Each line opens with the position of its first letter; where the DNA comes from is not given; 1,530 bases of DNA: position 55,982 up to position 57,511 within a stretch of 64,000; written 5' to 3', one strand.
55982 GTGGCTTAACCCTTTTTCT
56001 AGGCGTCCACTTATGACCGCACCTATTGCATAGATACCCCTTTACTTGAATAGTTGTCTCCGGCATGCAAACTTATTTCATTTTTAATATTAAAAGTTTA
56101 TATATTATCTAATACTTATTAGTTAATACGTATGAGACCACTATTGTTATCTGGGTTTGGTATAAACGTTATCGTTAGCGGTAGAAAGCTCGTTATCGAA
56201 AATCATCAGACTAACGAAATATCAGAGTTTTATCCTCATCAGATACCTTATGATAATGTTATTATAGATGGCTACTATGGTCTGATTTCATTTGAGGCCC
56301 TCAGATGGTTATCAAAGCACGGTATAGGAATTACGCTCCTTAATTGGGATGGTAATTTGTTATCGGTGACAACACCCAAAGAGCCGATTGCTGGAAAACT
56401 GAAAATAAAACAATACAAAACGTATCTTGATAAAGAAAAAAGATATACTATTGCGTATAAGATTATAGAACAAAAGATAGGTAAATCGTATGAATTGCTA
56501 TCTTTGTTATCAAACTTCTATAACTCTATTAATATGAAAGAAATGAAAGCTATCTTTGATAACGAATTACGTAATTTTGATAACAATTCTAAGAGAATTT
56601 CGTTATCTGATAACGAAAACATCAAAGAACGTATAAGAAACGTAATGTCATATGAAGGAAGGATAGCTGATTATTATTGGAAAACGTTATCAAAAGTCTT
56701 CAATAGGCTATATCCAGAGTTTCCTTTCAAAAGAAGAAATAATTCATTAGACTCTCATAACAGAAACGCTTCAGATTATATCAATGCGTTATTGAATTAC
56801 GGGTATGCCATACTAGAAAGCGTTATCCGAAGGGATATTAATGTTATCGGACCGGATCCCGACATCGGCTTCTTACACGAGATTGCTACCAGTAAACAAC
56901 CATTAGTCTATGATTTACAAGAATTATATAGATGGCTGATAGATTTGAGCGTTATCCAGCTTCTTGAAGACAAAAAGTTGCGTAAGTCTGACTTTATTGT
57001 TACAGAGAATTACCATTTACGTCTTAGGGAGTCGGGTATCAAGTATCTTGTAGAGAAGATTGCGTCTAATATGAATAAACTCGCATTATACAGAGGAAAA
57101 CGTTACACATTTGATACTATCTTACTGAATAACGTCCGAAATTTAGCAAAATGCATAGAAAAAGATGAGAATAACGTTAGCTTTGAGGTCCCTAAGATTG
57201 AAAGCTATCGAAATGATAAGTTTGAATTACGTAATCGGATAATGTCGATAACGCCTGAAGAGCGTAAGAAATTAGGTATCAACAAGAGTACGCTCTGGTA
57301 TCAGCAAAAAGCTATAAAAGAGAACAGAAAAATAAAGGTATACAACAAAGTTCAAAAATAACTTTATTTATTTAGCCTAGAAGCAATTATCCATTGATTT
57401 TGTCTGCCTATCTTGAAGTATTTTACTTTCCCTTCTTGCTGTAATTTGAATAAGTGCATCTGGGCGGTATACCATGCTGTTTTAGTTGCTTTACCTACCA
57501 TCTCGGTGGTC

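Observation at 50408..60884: Intact-looking casposon (Cas1 casposase + PolB) inserted at the 3' end of tRNA-Arg(GCG)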

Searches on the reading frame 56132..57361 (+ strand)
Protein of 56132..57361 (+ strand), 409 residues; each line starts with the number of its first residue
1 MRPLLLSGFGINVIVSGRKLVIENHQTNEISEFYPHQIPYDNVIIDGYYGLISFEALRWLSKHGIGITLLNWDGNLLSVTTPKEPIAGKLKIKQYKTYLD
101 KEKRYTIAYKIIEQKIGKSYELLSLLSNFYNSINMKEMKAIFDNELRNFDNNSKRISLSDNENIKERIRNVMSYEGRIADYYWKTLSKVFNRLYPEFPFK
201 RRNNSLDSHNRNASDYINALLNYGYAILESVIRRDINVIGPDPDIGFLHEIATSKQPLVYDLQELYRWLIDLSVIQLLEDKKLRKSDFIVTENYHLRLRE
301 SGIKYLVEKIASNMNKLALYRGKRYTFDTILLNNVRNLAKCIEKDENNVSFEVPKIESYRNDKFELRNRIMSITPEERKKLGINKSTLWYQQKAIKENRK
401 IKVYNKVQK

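Call 13: search_protein_families(library=pfam, proteins=[window:56132-57361:+], max_evalue=0.01)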
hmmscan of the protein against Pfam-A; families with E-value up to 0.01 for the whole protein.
window:56132-57361:+ (409 aa): 1 family
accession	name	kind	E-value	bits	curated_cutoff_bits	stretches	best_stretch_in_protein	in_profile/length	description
PF01867.21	Cas_Cas1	-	6e-52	177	22.3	1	8-310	5-281/283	CRISPR associated protein Cas1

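Call 14: search_protein_families(library=ncbifam, proteins=[window:56132-57361:+], max_evalue=0.01)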
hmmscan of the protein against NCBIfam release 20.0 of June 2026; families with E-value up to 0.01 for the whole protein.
window:56132-57361:+ (409 aa): 9 families
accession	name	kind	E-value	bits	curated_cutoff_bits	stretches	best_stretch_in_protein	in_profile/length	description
TIGR00287.1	cas1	equivalog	1.5e-50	172.2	71.7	1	13-347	11-324/327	CRISPR-associated endonuclease Cas1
TIGR04093.1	cas1_CYANO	exception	1.5e-29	103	385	1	24-315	26-292/334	type I-D CRISPR-associated endonuclease Cas1d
NF049935.1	cas4g_cas1g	exception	3.3e-28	98.5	560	1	2-317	215-506/546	CRISPR-associated endonuclease Cas4g/Cas1g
TIGR03640.1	cas1_DVULG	exception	1e-26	93.9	385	1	52-310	50-294/340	type I-C CRISPR-associated endonuclease Cas1c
TIGR03641.1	cas1_HMARI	exception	6.8e-26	91.3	304.1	1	53-351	46-320/324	type I-B CRISPR-associated endonuclease Cas1b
TIGR03639.1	cas1_NMENI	exception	4.3e-22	78.7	120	1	18-286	17-240/278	type II CRISPR-associated endonuclease Cas1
TIGR03983.1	cas1_MYXAN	equivalog_domain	7.9e-20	71.1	358.05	1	41-308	48-298/347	type I-MYXAN CRISPR-associated endonuclease Cas1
TIGR04329.1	cas1_PREFRAN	exception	7.7e-11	41.6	300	1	102-310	102-285/317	type V CRISPR-associated endonuclease Cas1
TIGR03638.1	cas1_ECOLI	exception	1.8e-10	40.5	215.6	1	199-273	154-226/269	type I-E CRISPR-associated endonuclease Cas1e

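Call 15: search_solved_structures(query=window:56132-57361:+, max_evalue=0.001, show_alignments=1)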
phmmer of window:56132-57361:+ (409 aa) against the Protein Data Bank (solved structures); distinct sequences matched with E-value up to 0.001: 13.
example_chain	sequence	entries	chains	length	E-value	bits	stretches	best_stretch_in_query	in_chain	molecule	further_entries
6opm_A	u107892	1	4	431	1.1e-71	245.1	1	1-399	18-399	CRISPR-associated endonuclease Cas1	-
4n06_A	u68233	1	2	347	1.1e-24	90.4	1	4-342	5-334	CRISPR-associated endonuclease Cas1 1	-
7cr6_A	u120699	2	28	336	1.2e-16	63.8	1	210-304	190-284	CRISPR-associated endonuclease Cas1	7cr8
8d3l_A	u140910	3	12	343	1.7e-09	40.3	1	46-304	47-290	CRISPR-associated endonuclease Cas1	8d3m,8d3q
8d3p_A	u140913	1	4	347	1.8e-09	40.3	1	46-304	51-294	CRISPR-associated endonuclease Cas1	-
2yzs_A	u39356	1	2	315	2e-09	40.1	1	212-309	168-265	Putative uncharacterized protein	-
4xtk_A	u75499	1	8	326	3.7e-08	36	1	37-312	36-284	CRISPR-associated endonuclease Cas1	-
4wj0_A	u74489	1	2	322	8.9e-08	34.7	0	143-312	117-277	CRISPR-associated endonuclease Cas1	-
7ei1_A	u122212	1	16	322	9.4e-08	34.6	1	44-315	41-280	CRISPR-associated endonuclease Cas1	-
7mi4_A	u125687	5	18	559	1.3e-05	27.6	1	209-306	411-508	CRISPR-associated exonuclease Cas4/endonuclease Cas1 fusion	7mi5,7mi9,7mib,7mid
9hp8_F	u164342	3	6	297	4.1e-05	25.9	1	210-307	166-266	CRISPR-associated endonuclease Cas1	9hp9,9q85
6qxf_I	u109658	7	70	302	4.3e-05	25.9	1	210-307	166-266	CRISPR-associated endonuclease Cas1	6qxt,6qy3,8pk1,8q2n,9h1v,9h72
9h1h_B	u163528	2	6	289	4.4e-05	25.8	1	210-306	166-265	CRISPR-associated endonuclease Cas1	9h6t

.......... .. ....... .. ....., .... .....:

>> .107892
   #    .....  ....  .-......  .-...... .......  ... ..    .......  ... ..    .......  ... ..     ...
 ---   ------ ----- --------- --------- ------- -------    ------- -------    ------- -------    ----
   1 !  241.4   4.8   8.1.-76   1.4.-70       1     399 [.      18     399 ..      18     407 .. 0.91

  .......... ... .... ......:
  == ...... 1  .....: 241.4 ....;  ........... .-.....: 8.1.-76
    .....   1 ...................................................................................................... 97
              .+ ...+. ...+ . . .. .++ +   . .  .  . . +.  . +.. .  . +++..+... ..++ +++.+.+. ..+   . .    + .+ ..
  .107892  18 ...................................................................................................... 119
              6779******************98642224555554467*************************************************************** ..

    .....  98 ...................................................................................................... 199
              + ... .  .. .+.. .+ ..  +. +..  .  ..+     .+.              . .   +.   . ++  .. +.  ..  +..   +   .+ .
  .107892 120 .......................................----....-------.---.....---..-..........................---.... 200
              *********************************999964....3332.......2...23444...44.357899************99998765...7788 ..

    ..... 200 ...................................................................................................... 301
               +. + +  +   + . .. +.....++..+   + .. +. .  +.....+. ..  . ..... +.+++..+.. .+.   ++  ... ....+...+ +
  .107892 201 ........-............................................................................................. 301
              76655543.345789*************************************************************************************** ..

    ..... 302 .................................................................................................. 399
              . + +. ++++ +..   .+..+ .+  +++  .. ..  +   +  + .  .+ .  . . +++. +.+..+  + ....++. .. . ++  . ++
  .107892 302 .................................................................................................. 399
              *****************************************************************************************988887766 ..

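Call 24: find_encoding_contigs(protein=window:56132-57361:+, flank=10000, max_places=6)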
Protein window:56132-57361:+ (409 aa): 3 contigs read that carry it; 1 place shown.
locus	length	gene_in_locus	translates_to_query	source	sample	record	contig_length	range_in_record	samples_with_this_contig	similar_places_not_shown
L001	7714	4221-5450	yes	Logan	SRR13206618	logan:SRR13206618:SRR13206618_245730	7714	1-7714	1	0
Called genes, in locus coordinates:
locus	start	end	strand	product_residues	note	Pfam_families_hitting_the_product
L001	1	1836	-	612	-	?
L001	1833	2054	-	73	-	-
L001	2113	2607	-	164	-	-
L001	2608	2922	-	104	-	-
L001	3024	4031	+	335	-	-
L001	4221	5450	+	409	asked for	PF01867:Cas_Cas1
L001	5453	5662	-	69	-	-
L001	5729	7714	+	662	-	?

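Call 25: find_related_loci(query=window:56132-57358:+, collection=genome_contigs, flank=10000)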
Query window:56132-57358:+ (409 aa) in genome_contigs; peptide patterns used: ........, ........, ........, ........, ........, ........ (x = any residue, [..] = any of these).
103 stretches matched a pattern; 1 encode a relative of the query (tblastn E <= 1e-3); 1 distinct loci.
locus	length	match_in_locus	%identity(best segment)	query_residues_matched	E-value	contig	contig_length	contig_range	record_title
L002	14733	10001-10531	59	232-408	2e-62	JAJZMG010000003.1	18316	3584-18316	MAG: Nanoarchaeota archaeon isolate MAS3.bin171 NODE_6225_length_18316_cov_7.395239, whole genome shotgun sequence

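Call 26: find_homologous_proteins(query=window:56132-57358:+, max_evalue=1e-10)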
Query window:56132-57358:+ (409 aa): 1373 proteins with E <= 1e-10 among 6036 candidates; the best 120 are listed.
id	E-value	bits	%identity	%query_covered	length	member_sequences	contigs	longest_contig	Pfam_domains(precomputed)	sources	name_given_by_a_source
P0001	1.5e-180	618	75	60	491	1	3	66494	PF01867.22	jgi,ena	jgi:CRISPR-associated protein Cas1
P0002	6.4e-176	603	72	60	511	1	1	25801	PF01867.22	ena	-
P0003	3.4e-168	578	69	64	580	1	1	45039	PF01867.22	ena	-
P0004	5.7e-166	570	62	99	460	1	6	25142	PF01867.22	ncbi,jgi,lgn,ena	jgi:CRISPR-associated protein Cas1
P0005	4.5e-165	567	67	99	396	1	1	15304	PF01867.22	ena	-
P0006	1.9e-164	565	57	99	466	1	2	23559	PF01867.22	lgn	-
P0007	2.5e-161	555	68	63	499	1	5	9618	PF01867.22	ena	-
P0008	2.7e-161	555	57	99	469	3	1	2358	PF01867.22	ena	-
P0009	2.3e-158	545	64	68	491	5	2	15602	PF01867.22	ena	-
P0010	1.4e-157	543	63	67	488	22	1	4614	PF01867.22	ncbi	-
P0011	1.4e-157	543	64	100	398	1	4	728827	PF01867.22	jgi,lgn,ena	jgi:CRISPR-associated protein Cas1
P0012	2.0e-157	542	66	64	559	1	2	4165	PF01867.22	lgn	-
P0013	1.4e-156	539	58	100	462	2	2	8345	PF01867.22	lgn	-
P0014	8.5e-156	537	64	99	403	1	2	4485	PF01867.22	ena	-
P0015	2.4e-155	535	59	100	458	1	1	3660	PF01867.22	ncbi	-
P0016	3.7e-154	532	58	100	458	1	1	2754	PF01867.22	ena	-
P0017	6.6e-154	531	59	100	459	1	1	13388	PF01867.22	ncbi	-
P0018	9.3e-153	527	59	99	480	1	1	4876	PF01867.22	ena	-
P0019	3.1e-148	512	60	100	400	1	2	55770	PF01867.22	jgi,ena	jgi:CRISPR-associated protein Cas1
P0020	9.1e-141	487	57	100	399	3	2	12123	PF01867.22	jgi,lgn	jgi:CRISPR-associated protein Cas1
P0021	2.9e-140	486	56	100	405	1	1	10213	PF01867.22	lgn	-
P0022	4.3e-140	485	57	100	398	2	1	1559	PF01867.22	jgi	-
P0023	3.3e-139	482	55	100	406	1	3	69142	PF01867.22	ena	-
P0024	4.7e-139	482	57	100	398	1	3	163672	PF01867.22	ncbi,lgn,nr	ncbi:MAG: CRISPR-associated endonuclease Cas1 [Candidatus Micrarchaeota archaeon]|nr:CRISPR-associat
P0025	3.1e-138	479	56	100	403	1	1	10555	PF01867.22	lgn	-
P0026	1.2e-137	477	56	100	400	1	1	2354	PF01867.22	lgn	-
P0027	1.2e-137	477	55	100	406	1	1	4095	PF01867.22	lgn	-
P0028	1.9e-137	476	56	100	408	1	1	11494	PF01867.22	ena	-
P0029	3.2e-137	476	56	100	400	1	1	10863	PF01867.22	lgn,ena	-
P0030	6.0e-137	475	55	100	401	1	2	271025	PF01867.22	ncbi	-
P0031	8.4e-137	474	57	99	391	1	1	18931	PF01867.22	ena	-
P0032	1.1e-136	474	56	100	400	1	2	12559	PF01867.22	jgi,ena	jgi:CRISPR-associated protein Cas1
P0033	1.2e-136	474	57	97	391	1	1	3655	PF01867.22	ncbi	-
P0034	1.4e-136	474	56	100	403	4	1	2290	PF01867.22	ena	-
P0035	1.4e-136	474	55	100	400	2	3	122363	PF01867.22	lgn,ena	-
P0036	1.7e-136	473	55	100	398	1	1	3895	PF01867.22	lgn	-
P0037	2.9e-136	473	54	100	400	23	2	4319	PF01867.22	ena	-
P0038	3.5e-136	472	55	100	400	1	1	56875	PF01867.22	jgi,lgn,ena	-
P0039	1.4e-135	470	55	100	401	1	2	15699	PF01867.22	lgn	-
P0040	1.6e-135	470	55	100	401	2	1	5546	PF01867.22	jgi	jgi:CRISPR-associated protein Cas1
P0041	1.8e-135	470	55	100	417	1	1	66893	PF01867.22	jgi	jgi:CRISPR-associated protein Cas1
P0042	2.1e-135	470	53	100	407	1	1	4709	PF01867.22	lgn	-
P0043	2.6e-135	469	53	100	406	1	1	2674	PF01867.22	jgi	jgi:CRISPR-associated protein Cas1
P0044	5.6e-135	468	56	100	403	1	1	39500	PF01867.22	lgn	-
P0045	7.2e-135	468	54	100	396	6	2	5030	PF01867.22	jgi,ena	jgi:CRISPR-associated protein Cas1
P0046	1.1e-134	467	56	99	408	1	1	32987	PF01867.22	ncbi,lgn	-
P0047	1.9e-134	467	54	100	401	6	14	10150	PF01867.22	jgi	jgi:CRISPR-associated protein Cas1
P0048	2.0e-134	467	53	100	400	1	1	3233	PF01867.22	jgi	jgi:CRISPR-associated protein Cas1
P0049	2.1e-134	467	55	100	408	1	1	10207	PF01867.22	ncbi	-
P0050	3.7e-134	466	53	100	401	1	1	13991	PF01867.22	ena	-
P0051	3.9e-134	466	55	100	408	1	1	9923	PF01867.22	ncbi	-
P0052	4.2e-134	466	54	100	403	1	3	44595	PF01867.22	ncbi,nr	ncbi:MAG: CRISPR-associated endonuclease Cas1 [Candidatus Micrarchaeota archaeon]|nr:CRISPR-associat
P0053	5.5e-134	465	55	100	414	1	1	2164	PF01867.22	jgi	jgi:CRISPR-associated protein Cas1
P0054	8.9e-134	464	54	100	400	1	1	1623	PF01867.22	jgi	-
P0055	8.9e-134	464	52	100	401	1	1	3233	PF01867.22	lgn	-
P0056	1.1e-133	464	54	100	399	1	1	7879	PF01867.22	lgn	-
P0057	2.3e-133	463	52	100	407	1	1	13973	PF01867.22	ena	-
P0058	2.6e-133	463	54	100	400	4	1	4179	PF01867.22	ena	-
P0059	6.0e-133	462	54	100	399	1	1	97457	PF01867.22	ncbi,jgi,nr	ncbi:MAG: CRISPR-associated endonuclease Cas1 [Candidatus Marsarchaeota archaeon]|nr:CRISPR-associat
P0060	8.7e-133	461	55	100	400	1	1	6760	PF01867.22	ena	-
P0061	9.4e-133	461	53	100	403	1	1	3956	PF01867.22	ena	-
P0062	1.5e-132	460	52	100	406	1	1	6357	PF01867.22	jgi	jgi:CRISP-associated protein Cas1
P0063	1.8e-132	460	57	92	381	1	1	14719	PF01867.22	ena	-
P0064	2.6e-132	460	53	100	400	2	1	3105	PF01867.22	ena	-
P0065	2.8e-132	460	54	100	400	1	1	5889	PF01867.22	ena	-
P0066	6.7e-132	458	55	100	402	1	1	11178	PF01867.22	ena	-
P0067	1.3e-131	457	53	100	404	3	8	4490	PF01867.22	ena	-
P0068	1.8e-131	457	52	100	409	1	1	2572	PF01867.22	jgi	jgi:CRISP-associated protein Cas1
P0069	1.8e-131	457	54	100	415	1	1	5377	PF01867.22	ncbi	ncbi:MAG: CRISPR-associated endonuclease Cas1 [Nitrososphaera sp.]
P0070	1.8e-131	457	54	100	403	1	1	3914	PF01867.22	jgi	jgi:CRISP-associated protein Cas1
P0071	2.1e-131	457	54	100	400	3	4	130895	PF01867.22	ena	-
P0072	2.3e-131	457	55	100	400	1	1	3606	PF01867.22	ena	-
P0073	4.3e-131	456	54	100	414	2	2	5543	PF01867.22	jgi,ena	-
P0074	5.0e-131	455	52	100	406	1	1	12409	PF01867.22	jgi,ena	-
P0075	8.0e-131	455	54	100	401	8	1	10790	PF01867.22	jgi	jgi:CRISPR-associated protein Cas1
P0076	8.5e-131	455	54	100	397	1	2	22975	PF01867.22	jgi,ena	jgi:CRISPR-associated protein Cas1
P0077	1.3e-130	454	54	100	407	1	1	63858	PF01867.22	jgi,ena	-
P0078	1.3e-130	454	53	100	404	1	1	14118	PF01867.22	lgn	-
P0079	1.4e-130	454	54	100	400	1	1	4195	PF01867.22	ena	-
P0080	1.6e-130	454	52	100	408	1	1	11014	PF01867.22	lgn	-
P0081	1.7e-130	454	52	100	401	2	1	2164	PF01867.22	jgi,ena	-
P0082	3.2e-130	453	54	100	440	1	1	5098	PF01867.22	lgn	-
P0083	3.2e-130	453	53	100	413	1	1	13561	PF01867.22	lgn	-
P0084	3.4e-130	453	53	100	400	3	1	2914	PF01867.22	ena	-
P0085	3.7e-130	453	51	100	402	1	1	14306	PF01867.22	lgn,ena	-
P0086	4.5e-130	452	53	100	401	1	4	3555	PF01867.22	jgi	-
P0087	4.6e-130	452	51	100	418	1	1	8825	PF01867.22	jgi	jgi:CRISP-associated protein Cas1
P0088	4.7e-130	452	53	99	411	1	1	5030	PF01867.22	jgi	jgi:CRISPR-associated protein Cas1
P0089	6.2e-130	452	53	100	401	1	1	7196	PF01867.22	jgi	jgi:CRISPR-associated protein Cas1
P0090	8.3e-130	451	52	99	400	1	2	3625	PF01867.22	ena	-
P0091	8.9e-130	451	53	100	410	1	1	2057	PF01867.22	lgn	-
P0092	9.4e-130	451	52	100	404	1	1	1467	PF01867.22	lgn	-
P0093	1.1e-129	451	51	100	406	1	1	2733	PF01867.22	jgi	jgi:CRISPR-associated protein Cas1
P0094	1.2e-129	451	54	100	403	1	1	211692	PF01867.22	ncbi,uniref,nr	ncbi:CRISPR-associated endonuclease Cas1 [Nitrosopumilus sp.]|uniref:CRISPR-associated endonuclease 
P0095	1.2e-129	451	53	100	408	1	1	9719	PF01867.22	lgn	-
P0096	1.5e-129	451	53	100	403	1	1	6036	PF01867.22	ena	-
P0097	1.5e-129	450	53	100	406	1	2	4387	PF01867.22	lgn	-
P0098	1.8e-129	450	50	100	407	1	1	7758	PF01867.22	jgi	jgi:CRISP-associated protein Cas1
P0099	3.4e-129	449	53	100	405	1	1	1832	PF01867.22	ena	-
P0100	3.7e-129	449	53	100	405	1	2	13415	PF01867.22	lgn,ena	-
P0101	4.0e-129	449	53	100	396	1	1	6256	PF01867.22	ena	-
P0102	5.4e-129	449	53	100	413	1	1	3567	PF01867.22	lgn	-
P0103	7.2e-129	448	51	100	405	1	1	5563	PF01867.22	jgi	jgi:CRISPR-associated protein Cas1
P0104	8.0e-129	448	53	100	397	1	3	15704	PF01867.22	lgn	-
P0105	8.6e-129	448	52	100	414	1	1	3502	PF01867.22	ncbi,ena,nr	ncbi:MAG: CRISPR-associated endonuclease Cas1 [Thaumarchaeota archaeon 13_1_40CM_2_39_4]|nr:MAG: CRI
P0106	1.9e-128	447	53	100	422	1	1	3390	PF01867.22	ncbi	ncbi:MAG: CRISPR-associated endonuclease Cas1 [Nitrosotalea sp.]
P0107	2.0e-128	447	52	100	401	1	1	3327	PF01867.22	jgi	jgi:CRISPR-associated protein Cas1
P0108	2.1e-128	447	53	100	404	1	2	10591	PF01867.22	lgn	-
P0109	2.8e-128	446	55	100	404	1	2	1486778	PF01867.22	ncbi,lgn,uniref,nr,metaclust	ncbi:CRISPR-associated endonuclease Cas1 [Candidatus Aciduliprofundum boonei]|uniref:CRISPR-associat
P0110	3.2e-128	446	53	100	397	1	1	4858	PF01867.22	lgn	-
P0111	4.0e-128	446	53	100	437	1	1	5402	PF01867.22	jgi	-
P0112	4.0e-128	446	53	100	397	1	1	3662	PF01867.22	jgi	jgi:CRISPR-associated protein Cas1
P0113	4.6e-128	446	53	100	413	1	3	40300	PF01867.22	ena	-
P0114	6.6e-128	445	54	100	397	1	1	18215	PF01867.22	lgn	-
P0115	6.8e-128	445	52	100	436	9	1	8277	PF01867.22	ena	-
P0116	8.2e-128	445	52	100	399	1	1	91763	PF01867.22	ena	-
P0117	9.1e-128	445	52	100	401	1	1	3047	PF01867.22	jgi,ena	-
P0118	1.1e-127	444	52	100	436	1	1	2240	PF01867.22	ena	-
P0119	1.7e-127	444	51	100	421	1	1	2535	PF01867.22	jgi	-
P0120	1.8e-127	444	52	100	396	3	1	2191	PF01867.22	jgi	jgi:CRISPR-associated protein Cas1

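Call 27: list_cluster_members(proteins=[window:56132-57358:+, window:51153-53747:-, window:22973-23884:-, window:41370-42890:-, window:60959-61846:-, window:25272-27668:-])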
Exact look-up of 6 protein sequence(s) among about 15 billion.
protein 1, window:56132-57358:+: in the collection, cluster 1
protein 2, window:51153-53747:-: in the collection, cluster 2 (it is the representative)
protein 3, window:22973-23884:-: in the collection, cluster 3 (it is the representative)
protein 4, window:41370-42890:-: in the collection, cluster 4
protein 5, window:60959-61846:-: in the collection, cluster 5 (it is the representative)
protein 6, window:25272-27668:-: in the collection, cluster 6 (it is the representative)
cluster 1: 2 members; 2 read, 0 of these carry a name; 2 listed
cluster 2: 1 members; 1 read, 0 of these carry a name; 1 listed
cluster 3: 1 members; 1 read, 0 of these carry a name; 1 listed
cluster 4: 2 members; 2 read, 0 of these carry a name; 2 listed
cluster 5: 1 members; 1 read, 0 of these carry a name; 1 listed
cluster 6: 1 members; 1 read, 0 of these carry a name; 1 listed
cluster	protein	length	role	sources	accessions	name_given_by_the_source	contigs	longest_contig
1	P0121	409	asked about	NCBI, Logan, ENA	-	-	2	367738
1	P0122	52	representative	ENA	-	-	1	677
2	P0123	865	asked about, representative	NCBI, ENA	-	-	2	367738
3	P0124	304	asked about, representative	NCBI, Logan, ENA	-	-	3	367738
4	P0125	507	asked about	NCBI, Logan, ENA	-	-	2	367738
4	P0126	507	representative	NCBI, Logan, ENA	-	-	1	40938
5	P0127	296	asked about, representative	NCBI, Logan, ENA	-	-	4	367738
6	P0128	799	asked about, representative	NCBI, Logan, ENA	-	-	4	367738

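Call 34: find_encoding_contigs(protein=P0109, flank=10000, max_places=2)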
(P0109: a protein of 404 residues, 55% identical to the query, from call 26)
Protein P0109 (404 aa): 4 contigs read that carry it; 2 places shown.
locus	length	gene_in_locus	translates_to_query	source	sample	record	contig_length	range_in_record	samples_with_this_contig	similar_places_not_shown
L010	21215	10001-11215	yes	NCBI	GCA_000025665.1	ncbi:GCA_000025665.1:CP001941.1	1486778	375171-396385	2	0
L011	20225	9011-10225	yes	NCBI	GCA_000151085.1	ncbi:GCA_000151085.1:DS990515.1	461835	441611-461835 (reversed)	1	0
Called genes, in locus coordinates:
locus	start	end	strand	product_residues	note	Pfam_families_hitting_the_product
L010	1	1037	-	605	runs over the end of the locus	PF00361:Proton_antipo_M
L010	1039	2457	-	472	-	PF10125:NADHdeh_related (weak), PF00361:Proton_antipo_M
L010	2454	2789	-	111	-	PF00420:Oxidored_q2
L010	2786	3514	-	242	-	PF20501:MbhE, PF04039:MnhB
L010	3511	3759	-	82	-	PF13244:MbhD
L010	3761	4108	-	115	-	PF03334:PhaG_MnhG_YufB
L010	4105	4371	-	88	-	PF04066:MrpF_PhaF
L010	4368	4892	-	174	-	PF01899:MNHE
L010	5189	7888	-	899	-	-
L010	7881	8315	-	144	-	-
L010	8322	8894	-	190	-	-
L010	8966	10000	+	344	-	-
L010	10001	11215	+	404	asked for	PF01867:Cas_Cas1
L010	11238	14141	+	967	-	PF02384:N6_Mtase, PF07669:Eco57I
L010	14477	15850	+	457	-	-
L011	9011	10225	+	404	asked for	PF01867:Cas_Cas1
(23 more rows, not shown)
